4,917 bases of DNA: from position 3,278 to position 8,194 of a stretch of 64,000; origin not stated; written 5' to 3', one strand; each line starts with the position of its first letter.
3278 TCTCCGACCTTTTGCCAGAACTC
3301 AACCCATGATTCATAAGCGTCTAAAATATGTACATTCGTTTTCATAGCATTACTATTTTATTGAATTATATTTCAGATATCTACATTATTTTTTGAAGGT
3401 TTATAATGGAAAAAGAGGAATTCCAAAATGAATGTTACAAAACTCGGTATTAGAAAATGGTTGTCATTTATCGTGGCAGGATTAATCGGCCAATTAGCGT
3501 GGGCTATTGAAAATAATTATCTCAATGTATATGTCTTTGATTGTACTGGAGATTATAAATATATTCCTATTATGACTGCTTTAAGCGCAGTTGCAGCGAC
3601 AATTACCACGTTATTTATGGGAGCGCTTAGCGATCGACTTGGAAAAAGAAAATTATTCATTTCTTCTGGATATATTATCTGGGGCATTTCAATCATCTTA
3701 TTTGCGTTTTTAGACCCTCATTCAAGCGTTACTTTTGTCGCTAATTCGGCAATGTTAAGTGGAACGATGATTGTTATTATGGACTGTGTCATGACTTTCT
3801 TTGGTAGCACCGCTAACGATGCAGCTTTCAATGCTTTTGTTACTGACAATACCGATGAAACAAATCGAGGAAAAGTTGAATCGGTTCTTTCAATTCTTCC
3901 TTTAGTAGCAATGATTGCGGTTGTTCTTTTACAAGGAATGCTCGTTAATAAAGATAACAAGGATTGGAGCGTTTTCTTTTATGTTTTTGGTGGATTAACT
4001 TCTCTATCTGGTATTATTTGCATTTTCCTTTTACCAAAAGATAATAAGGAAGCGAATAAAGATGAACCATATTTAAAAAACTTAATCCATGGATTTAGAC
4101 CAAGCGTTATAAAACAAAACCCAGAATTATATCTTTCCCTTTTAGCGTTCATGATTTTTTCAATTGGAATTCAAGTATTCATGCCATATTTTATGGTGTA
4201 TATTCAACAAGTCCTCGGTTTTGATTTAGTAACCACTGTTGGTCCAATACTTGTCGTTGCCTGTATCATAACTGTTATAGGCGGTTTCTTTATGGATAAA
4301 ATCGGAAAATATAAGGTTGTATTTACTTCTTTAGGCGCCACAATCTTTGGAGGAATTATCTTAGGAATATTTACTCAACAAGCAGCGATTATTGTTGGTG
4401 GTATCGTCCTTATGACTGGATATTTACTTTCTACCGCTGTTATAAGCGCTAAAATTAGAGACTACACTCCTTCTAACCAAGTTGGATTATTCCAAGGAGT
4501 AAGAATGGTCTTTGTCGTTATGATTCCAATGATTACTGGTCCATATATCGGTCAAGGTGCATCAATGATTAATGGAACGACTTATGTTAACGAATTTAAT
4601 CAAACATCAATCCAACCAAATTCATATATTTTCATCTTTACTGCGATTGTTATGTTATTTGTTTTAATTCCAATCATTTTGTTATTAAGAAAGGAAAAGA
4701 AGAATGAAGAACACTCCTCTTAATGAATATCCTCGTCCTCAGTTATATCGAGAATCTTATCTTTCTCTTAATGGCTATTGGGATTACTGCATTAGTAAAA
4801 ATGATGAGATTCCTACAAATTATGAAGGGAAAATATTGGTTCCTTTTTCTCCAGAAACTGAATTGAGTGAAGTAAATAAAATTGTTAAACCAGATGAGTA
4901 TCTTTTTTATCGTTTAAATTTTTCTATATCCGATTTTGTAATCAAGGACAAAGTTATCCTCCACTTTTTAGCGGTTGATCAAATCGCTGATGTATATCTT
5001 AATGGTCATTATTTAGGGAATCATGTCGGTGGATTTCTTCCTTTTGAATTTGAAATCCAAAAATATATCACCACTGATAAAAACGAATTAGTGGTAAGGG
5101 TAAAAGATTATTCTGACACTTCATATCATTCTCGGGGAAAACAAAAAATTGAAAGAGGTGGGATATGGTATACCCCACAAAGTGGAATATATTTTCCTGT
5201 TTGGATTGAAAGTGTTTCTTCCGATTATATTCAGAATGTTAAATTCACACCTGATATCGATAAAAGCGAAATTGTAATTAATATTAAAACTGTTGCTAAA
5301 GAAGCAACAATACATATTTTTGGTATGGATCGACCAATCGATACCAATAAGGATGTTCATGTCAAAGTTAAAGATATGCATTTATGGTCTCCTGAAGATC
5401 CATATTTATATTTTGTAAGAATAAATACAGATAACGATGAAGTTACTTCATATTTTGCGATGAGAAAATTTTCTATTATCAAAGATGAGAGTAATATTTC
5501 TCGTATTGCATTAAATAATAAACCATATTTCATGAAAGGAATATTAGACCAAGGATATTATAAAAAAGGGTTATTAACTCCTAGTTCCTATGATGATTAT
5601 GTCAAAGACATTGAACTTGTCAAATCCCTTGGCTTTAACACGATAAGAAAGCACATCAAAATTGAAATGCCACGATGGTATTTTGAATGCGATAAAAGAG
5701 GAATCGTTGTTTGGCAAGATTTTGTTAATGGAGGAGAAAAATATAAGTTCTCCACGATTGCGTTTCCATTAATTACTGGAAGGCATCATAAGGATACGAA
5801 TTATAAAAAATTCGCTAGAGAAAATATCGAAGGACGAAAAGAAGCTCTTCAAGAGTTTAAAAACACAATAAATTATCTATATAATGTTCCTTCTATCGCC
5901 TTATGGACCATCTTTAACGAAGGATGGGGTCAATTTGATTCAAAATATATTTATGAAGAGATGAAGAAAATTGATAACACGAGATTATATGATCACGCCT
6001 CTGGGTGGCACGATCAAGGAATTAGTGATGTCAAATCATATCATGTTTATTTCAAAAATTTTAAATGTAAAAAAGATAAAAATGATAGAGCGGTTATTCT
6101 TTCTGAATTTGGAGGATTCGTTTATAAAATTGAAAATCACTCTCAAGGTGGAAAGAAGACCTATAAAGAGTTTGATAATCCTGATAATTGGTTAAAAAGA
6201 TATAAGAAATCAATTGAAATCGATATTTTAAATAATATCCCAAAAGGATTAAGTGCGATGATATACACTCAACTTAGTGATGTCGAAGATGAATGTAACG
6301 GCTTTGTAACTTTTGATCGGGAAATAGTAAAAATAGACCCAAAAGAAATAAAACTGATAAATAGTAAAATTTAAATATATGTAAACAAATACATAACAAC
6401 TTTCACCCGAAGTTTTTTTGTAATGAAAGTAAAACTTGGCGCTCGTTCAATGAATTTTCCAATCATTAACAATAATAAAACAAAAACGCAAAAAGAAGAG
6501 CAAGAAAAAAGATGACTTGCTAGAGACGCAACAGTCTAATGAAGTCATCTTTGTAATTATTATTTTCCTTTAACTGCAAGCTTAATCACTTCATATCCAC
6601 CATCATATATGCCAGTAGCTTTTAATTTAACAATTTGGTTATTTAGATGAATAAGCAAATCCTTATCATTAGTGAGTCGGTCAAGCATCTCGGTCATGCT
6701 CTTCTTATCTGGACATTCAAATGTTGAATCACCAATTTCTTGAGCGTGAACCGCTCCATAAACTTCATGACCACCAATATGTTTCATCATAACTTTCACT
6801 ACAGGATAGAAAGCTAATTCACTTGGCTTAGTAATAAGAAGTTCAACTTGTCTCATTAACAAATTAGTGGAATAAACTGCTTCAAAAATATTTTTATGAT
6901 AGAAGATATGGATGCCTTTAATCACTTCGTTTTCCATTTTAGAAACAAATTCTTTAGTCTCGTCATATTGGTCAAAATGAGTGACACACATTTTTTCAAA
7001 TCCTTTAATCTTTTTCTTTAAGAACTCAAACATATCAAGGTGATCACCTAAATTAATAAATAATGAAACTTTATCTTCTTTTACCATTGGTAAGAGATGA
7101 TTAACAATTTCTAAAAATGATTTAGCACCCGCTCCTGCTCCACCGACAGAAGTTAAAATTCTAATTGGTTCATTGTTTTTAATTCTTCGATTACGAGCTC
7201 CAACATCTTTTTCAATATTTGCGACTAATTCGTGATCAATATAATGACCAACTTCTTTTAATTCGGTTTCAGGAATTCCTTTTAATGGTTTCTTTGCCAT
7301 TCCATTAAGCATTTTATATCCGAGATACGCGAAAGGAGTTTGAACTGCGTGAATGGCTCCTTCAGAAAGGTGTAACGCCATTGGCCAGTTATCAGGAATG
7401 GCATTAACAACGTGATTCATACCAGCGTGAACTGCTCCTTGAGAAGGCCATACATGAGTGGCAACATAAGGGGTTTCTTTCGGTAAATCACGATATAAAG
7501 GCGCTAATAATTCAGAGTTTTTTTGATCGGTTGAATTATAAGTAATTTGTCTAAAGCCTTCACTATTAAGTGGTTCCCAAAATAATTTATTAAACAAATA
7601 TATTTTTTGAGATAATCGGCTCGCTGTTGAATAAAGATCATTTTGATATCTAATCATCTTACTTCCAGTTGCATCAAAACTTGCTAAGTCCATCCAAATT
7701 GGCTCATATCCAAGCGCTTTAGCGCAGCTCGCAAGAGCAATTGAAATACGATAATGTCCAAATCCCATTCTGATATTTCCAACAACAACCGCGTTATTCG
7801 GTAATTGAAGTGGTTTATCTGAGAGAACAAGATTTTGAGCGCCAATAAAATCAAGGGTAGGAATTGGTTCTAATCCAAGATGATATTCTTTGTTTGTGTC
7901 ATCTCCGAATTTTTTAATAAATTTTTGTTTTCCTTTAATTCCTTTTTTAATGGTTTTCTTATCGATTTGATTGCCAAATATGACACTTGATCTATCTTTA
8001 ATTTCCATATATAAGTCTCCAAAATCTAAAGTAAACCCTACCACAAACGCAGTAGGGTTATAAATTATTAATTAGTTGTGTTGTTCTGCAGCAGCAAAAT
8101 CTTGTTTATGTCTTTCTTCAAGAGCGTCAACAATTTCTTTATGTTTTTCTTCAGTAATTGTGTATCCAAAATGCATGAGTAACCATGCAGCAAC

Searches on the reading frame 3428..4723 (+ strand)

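Call 64: search_protein_families(library=pfam, proteins=[window:3428-4723:+], max_evalue=0.00001)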
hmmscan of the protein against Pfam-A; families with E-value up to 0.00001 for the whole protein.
window:3428-4723:+ (431 aa): 3 families
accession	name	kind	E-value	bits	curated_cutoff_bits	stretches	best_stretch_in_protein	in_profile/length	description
PF07690.21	MFS_1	-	4.2e-42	144.7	33.4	2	42-372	30-347/347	Major Facilitator Superfamily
PF13347.12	MFS_2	-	5.6e-10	38.8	27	0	9-123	224-336/427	MFS/sugar transport protein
PF11700.14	ATG22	-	3.2e-09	36.5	24.1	1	45-294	72-346/482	Vacuole effluxer Atg22 like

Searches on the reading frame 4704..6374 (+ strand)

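Call 64: search_protein_families(library=pfam, proteins=[window:4704-6374:+], max_evalue=0.00001)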
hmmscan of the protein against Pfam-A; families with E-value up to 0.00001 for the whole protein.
window:4704-6374:+ (556 aa): 4 families
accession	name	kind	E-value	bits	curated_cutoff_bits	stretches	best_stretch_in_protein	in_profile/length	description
PF02837.24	Glyco_hydro_2_N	-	8.4e-16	58.8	28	1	62-167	62-164/169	Glycosyl hydrolases family 2, sugar binding domain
PF02836.23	Glyco_hydro_2_C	-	1.2e-13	51.3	21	1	267-451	7-183/302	Glycosyl hydrolases family 2, TIM barrel domain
PF22666.2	Glyco_hydro_2_N2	-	2.3e-10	41.2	27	1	66-137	49-121/167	Glycosyl hydrolase 2 galactose-binding domain-like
PF00703.27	Glyco_hydro_2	-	9.2e-07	30.1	23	0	216-254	64-109/109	Glycosyl hydrolases family 2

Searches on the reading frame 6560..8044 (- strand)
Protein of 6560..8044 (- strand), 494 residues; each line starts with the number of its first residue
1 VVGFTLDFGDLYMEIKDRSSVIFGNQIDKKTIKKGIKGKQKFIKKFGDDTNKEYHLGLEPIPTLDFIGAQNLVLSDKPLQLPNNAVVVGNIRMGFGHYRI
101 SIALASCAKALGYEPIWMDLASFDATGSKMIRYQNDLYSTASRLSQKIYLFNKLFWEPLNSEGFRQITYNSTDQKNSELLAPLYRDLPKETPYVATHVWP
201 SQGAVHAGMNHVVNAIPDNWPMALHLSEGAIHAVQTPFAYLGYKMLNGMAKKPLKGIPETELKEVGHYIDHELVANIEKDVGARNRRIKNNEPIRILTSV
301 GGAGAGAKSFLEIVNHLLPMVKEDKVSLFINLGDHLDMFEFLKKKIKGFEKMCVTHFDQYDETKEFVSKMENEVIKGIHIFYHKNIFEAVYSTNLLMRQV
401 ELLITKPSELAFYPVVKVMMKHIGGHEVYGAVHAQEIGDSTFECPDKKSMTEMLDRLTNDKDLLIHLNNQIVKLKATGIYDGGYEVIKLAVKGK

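Call 64: search_protein_families(library=pfam, proteins=[window:6560-8044:-], max_evalue=0.00001)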
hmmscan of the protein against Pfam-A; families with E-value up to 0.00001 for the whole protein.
window:6560-8044:- (494 aa): 2 families
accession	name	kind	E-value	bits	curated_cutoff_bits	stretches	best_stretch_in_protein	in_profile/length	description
PF22052.2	DUF6937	-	3.3e-107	357.5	27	1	21-245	1-228/228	Domain of unknown function (DUF6937)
PF22053.2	DUF6938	-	5.6e-92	308.1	27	1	257-491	1-236/236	Domain of unknown function (DUF6938)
